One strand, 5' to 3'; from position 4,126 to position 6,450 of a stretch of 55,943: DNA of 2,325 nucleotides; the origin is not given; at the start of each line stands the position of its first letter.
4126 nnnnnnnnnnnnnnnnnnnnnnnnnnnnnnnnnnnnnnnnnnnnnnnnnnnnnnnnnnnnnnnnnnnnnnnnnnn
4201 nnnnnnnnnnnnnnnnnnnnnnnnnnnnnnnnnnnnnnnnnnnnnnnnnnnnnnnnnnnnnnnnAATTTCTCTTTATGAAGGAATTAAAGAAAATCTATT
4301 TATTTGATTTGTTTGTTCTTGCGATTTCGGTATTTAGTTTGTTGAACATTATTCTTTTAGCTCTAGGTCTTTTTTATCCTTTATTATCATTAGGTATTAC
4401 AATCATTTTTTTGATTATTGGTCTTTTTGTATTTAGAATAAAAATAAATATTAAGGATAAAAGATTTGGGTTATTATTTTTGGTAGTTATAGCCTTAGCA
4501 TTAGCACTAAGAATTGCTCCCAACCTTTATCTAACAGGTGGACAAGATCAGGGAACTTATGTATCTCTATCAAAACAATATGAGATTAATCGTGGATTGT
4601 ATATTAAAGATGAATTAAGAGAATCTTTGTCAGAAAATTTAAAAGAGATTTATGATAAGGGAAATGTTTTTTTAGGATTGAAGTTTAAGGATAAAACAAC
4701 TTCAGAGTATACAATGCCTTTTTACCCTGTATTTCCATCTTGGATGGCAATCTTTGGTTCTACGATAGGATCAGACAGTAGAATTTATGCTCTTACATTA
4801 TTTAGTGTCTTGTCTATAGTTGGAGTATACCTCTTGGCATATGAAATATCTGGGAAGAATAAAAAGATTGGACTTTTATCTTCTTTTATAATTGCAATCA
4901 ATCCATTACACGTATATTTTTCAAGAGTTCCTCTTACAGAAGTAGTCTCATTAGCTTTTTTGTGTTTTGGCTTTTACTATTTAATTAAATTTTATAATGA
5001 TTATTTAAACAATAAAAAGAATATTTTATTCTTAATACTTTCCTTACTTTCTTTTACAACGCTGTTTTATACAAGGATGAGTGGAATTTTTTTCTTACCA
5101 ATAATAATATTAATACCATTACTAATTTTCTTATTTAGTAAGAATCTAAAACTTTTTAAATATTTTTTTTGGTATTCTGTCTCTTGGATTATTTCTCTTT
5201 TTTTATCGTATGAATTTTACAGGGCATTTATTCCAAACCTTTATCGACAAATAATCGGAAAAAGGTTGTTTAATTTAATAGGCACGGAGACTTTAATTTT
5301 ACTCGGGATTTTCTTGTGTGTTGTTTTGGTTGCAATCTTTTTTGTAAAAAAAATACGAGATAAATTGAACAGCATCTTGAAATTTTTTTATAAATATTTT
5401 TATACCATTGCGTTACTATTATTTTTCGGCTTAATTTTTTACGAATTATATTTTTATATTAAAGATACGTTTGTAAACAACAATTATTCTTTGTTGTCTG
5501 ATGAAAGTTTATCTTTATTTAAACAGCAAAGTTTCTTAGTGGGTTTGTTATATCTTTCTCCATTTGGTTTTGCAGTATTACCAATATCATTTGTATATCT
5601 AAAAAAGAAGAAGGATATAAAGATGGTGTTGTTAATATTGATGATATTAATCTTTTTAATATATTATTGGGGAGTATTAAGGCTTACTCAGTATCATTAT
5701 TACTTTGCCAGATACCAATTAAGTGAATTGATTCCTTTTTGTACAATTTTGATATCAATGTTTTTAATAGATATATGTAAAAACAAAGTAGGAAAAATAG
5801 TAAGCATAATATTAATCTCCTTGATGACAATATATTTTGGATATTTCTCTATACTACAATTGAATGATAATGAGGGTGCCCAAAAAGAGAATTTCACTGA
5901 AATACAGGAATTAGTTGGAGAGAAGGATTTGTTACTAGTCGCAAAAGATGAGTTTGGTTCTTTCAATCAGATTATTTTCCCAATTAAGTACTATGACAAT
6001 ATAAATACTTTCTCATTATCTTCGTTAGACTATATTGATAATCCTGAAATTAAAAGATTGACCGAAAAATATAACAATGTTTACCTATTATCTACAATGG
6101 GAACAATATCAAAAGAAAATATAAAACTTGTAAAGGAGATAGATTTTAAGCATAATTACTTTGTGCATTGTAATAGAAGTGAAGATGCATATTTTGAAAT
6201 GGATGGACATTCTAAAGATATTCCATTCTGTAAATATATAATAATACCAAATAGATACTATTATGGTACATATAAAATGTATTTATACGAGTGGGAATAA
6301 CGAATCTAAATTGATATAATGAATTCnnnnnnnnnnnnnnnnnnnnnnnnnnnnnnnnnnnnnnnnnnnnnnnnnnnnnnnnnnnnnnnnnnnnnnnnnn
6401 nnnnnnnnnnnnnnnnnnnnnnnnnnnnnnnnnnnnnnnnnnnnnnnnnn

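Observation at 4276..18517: Glycan island with three GT-C-fold membrane proteins, two Wzx flippases and a polyprenyl-phosphate sugar synthase, but no Wzy, WaaL, Wzz or ABC exporter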

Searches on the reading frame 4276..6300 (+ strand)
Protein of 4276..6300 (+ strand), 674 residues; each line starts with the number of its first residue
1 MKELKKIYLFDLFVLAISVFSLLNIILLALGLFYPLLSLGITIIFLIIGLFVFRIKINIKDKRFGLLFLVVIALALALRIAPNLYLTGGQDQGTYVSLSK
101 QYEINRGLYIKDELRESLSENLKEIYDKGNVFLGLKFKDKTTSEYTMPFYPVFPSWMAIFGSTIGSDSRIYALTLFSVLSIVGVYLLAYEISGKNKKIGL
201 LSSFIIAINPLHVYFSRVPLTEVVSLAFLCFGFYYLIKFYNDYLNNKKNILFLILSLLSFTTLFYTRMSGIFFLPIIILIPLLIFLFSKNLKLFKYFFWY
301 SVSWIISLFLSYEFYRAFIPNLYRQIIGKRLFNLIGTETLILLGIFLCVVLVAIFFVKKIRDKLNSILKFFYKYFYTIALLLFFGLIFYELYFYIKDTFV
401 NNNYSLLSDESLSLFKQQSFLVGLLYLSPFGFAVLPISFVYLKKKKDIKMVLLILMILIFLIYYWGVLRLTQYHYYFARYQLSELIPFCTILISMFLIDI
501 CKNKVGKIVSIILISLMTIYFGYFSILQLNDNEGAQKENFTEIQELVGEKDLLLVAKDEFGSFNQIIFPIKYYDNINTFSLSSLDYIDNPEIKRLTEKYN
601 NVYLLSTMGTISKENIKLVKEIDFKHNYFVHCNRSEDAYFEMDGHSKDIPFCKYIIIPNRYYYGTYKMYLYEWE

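Call 3: search_protein_families(library=pfam, proteins=[window:4276-6300:+], max_evalue=0.01)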
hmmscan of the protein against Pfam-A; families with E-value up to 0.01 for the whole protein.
window:4276-6300:+ (674 aa): 0 families

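Call 9: search_protein_families(library=pfam, proteins=[window:4276-6300:+], max_evalue=10)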
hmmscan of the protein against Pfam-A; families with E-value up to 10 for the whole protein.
window:4276-6300:+ (674 aa): 0 families

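Call 10: search_protein_families(library=ncbifam, proteins=[window:4276-6300:+], max_evalue=1)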
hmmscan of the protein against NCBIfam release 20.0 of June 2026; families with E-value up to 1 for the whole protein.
window:4276-6300:+ (674 aa): 1 family
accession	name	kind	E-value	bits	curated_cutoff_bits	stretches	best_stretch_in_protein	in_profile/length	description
NF047440.1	LA3751_2_3_fam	subfamily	0.00031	19.7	200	1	338-555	195-412/460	LA_3751/LA_3752 family putative glycosyltransferase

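Call 11: search_solved_structures(query=window:4276-6300:+, max_evalue=10)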
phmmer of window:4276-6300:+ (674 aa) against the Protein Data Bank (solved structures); distinct sequences matched with E-value up to 10: 1.
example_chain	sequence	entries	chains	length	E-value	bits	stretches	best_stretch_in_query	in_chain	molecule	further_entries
6fqq_A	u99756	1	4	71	1.7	10.2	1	608-660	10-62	Homeobox protein TGIF1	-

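Call 23: find_homologous_proteins(query=window:4276-6300:+, max_evalue=0.001)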
Query window:4276-6300:+ (674 aa): 59 proteins with E <= 0.001 among 8000 candidates.
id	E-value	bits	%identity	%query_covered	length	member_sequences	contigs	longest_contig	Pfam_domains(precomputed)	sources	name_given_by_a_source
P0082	0.0e+0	1443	100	100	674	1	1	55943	-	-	-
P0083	0.0e+0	1288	88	100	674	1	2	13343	-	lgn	-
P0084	0.0e+0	1195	83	100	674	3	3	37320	-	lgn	-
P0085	0.0e+0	1188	80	100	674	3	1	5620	-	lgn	-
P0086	0.0e+0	1186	79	100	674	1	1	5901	PF02366.25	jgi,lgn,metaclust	metaclust:\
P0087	0.0e+0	1127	77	100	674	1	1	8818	PF13231.13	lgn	-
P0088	0.0e+0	1079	82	94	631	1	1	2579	PF02366.25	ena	-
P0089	0.0e+0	1076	73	100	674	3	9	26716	PF13231.13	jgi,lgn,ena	-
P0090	4.8e-249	846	59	99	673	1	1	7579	PF13231.13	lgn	-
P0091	1.2e-246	838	59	100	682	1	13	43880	-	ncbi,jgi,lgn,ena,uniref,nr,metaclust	ncbi:MAG: Sulfatase [Candidatus Moranbacteria bacterium GW2011_GWD2_37_9]|uniref:Sulfatase n=1 Tax=C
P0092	2.0e-245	835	58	98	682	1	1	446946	-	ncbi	ncbi:MAG: hypothetical protein AB9915_00790 [Candidatus Dojkabacteria bacterium]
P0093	3.8e-234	797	56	100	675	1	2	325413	-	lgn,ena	-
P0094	5.2e-234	797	57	100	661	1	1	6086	PF02366.25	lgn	-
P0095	1.2e-233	796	57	99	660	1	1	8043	PF02366.25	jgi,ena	-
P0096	3.4e-231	787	56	99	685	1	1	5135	PF13231.13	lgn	-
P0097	6.2e-230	783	57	93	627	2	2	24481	PF13231.13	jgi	-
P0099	1.7e-229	782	56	100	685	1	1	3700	PF13231.13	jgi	-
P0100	5.1e-229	780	55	100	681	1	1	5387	PF02366.25,PF13231.13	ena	-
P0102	3.0e-228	778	55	100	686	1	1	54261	PF13231.13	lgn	-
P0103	2.0e-227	775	56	100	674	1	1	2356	PF02366.25,PF13231.13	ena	-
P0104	7.1e-227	773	56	100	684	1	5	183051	-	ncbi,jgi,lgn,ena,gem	-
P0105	2.9e-226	771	63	86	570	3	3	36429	PF13231.13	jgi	-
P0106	3.8e-226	771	56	99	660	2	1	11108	PF02366.25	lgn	-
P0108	2.5e-224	765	56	99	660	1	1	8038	PF02366.25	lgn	-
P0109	1.7e-223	762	54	100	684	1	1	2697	PF02366.25,PF13231.13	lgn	-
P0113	3.5e-221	754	54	100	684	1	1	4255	PF02366.25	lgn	-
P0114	4.5e-221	754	52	100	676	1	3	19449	PF02366.25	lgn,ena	-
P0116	5.3e-221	754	52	100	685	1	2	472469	PF13231.13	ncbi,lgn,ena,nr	ncbi:glycosyltransferase family 39 protein [bacterium]|nr:glycosyltransferase family 39 protein [bac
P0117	2.3e-217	742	53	99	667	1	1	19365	PF13231.13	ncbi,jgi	jgi:hypothetical protein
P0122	4.7e-208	711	50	100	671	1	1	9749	PF13231.13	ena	-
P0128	1.8e-194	666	48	99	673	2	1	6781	PF13231.13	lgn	-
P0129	4.6e-193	661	49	99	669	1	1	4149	PF02366.25,PF13231.13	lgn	-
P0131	1.1e-184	634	49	90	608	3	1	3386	PF13231.13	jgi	jgi:4-amino-4-deoxy-L-arabinose transferase-like glycosyltransferase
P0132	3.8e-121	424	49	67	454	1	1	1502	PF02366.25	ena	-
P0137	3.7e-56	209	32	75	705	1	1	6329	PF02366.25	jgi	jgi:hypothetical protein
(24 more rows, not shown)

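Call 27: search_solved_structures(query=A1, max_evalue=1, show_alignments=2)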
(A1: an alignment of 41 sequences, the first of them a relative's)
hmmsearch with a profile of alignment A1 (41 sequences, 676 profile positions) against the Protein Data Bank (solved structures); distinct sequences matched with E-value up to 1: 0.

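Call 30: search_protein_families(library=pfam, alignment_id=A1, max_evalue=0.01)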
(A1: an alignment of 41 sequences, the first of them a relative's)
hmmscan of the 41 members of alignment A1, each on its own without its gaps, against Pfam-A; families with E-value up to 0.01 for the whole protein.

A. member 1, P0082 (674 aa): 0 families

B. families by the number of members that match (of 41 scanned): 6 families
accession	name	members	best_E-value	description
PF13231.12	PMT_2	20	1.2e-09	Dolichyl-phosphate-mannose-protein mannosyltransferase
PF02366.24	PMT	11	2.9e-08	Dolichyl-phosphate-mannose-protein mannosyltransferase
PF02109.21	DAD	1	0.0013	DAD family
PF04956.18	TrbC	1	0.0046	TrbC/VIRB2 pilin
PF24677.1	DUF7657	1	0.0048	Domain of unknown function (DUF7657)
PF19554.4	DUF6077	1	0.0092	Family of unknown function (DUF6077)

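Call 31: find_encoding_contigs(protein=P0116, flank=10000, max_places=2)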
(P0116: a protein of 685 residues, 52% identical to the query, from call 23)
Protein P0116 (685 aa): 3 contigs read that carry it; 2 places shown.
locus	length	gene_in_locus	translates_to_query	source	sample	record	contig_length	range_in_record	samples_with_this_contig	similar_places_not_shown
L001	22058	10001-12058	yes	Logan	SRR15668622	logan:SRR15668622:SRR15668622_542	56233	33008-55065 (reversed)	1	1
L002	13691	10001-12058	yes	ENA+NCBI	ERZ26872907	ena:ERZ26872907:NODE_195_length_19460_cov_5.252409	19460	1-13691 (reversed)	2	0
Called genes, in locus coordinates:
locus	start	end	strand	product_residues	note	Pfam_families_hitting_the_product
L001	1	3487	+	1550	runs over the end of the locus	?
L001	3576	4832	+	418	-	PF00534:Glycos_transf_1, PF13692:Glyco_trans_1_4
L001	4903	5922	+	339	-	PF01408:GFO_IDH_MocA, PF02894:GFO_IDH_MocA_C, PF22725:GFO_IDH_MocA_C3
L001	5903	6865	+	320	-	PF01408:GFO_IDH_MocA, PF02894:GFO_IDH_MocA_C, PF22725:GFO_IDH_MocA_C3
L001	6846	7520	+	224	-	-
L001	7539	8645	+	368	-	PF00155:Aminotran_1_2, PF01041:DegT_DnrJ_EryC1, PF01212:Beta_elim_lyase, PF01053:Cys_Met_Meta_PP (weak)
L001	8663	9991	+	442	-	PF03446:NAD_binding_2 (faint), PF03721:UDPG_MGDP_dh_N, PF00984:UDPG_MGDP_dh, PF03720:UDPG_MGDP_dh_C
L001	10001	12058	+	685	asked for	PF13231:PMT_2 (weak)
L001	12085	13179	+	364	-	PF00535:Glycos_transf_2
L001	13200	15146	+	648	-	-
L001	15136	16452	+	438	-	PF00534:Glycos_transf_1, PF13692:Glyco_trans_1_4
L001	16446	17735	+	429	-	PF13440:Polysacc_synt_3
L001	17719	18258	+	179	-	PF00132:Hexapep, PF14602:Hexapep_2 (weak)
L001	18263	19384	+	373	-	PF13439:Glyco_transf_4, PF13579:Glyco_trans_4_4, PF00534:Glycos_transf_1, PF13692:Glyco_trans_1_4, PF26337:Gtf3_C (faint)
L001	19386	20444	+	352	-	PF02350:Epimerase_2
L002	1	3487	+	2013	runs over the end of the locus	PF17744:DUF5581 (faint), PF13385:Laminin_G_3, PF13715:CarbopepD_reg_2 (faint), PF13385:Laminin_G_3, PF13620:CarboxypepD_reg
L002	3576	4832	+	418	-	PF00534:Glycos_transf_1, PF13692:Glyco_trans_1_4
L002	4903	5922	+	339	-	PF01408:GFO_IDH_MocA, PF02894:GFO_IDH_MocA_C, PF22725:GFO_IDH_MocA_C3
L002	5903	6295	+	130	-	PF01408:GFO_IDH_MocA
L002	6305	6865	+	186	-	PF02894:GFO_IDH_MocA_C, PF22725:GFO_IDH_MocA_C3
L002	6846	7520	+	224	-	-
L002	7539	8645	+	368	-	PF00155:Aminotran_1_2, PF01041:DegT_DnrJ_EryC1, PF01212:Beta_elim_lyase, PF01053:Cys_Met_Meta_PP (weak)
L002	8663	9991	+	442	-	PF03446:NAD_binding_2 (faint), PF03721:UDPG_MGDP_dh_N, PF00984:UDPG_MGDP_dh, PF03720:UDPG_MGDP_dh_C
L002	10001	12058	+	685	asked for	PF13231:PMT_2 (weak)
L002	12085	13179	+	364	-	PF00535:Glycos_transf_2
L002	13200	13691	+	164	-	?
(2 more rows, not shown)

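Call 32: find_encoding_contigs(protein=P0104, flank=10000, max_places=2)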
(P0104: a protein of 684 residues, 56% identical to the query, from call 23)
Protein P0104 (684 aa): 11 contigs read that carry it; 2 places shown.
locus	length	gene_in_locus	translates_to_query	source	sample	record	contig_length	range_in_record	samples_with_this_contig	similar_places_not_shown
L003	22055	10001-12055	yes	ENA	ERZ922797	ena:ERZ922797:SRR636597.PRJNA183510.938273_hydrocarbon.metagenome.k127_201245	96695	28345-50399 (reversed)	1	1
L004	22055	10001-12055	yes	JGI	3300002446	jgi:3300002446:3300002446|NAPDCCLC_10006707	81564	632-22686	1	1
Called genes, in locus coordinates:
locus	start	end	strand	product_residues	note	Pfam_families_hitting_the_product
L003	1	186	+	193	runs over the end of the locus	PF00293:NUDIX (weak)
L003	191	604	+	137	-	PF11969:DcpS_C, PF01230:HIT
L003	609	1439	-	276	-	PF00756:Esterase (weak), PF02230:Abhydrolase_2, PF12146:Hydrolase_4, PF00326:Peptidase_S9 (faint), PF00561:Abhydrolase_1 (weak)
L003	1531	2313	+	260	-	PF13098:Thioredoxin_2 (faint), PF13462:Thioredoxin_4, PF01323:DSBA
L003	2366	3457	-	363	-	PF26514:DUF8173 (weak)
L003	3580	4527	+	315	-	PF00535:Glycos_transf_2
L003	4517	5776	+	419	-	PF00534:Glycos_transf_1, PF13692:Glyco_trans_1_4, PF13524:Glyco_trans_1_2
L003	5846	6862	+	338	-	PF01408:GFO_IDH_MocA, PF02894:GFO_IDH_MocA_C, PF22725:GFO_IDH_MocA_C3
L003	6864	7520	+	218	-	PF21711:DCTN5 (faint), PF25084:LbH_EIF2B, PF07959:Fucose_pyrophosphorylase (faint), PF24894:Hexapep_GlmU (faint), PF00132:Hexapep (weak), PF25084:LbH_EIF2B, PF00132:Hexapep, PF14602:Hexapep_2, +1 more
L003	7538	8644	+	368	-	PF00155:Aminotran_1_2 (weak), PF01041:DegT_DnrJ_EryC1, PF01212:Beta_elim_lyase, PF01053:Cys_Met_Meta_PP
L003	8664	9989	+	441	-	PF02737:3HCDH_N (weak), PF03446:NAD_binding_2 (faint), PF03721:UDPG_MGDP_dh_N, PF00984:UDPG_MGDP_dh, PF03720:UDPG_MGDP_dh_C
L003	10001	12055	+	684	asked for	-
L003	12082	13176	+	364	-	PF00535:Glycos_transf_2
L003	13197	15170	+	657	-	PF13522:GATase_6 (weak), PF13537:GATase_7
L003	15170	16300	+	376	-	PF13439:Glyco_transf_4, PF13579:Glyco_trans_4_4 (weak), PF00534:Glycos_transf_1, PF13692:Glyco_trans_1_4, PF26337:Gtf3_C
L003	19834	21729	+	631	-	PF13231:PMT_2 (weak)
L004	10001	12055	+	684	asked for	-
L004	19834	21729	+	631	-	PF13231:PMT_2 (weak)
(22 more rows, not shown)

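Call 36: predict_structure(alignment_id=A1)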
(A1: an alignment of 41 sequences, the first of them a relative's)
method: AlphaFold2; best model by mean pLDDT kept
length: 674 residues; sequences in the alignment: 41
mean_pLDDT: 90.8   pTM: 0.91
mean pLDDT of the five models: 90.8, 90.1, 88.7, 88.6, 87.6
residues with pLDDT >= 90: 433; 70-90: 235; 50-70: 3; < 50: 3
segments of 3 or more residues with pLDDT < 50: 1-3
pLDDT, mean of each block of 10 residues (from residue 1): 67 95 97 94 91 86 92 94 84 93 95 92 90 88 92 96 92 96 98 95 97 93 95 96 89 95 91 86 86 93 95 94 83 78 88 89 89 92 95 91 86 86 94 95 86 92 87 80 93 96 94 97 93 90 91 92 93 94 87 89 92 88 92 82 90 84 94 92
secondary structure, 60 per line:
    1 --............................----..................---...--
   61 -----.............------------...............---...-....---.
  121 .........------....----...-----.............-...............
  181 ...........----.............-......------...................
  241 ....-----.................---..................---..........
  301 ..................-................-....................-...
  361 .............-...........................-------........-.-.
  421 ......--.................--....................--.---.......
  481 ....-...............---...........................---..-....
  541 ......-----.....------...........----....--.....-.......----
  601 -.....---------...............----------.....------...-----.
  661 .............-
elements in order: E6-8 H9-30 H35-52 E56-58 H66-78 H91-105 E109-111 H113-116 H120-129 E136-139 E144-146 H152-164 H166-191 H196-208 H210-215 H222-244 H250-266 H270-287 H291-318 H320-335 H337-356 H358-373 H375-401 H409-416 H420-426 H429-445 H448-467 H474-484 H486-500 H504-530 H537-546 E552-556 H563-573 E578-581 H584-588 H590-596 E602-606 E616-630 E641-645 E660-673
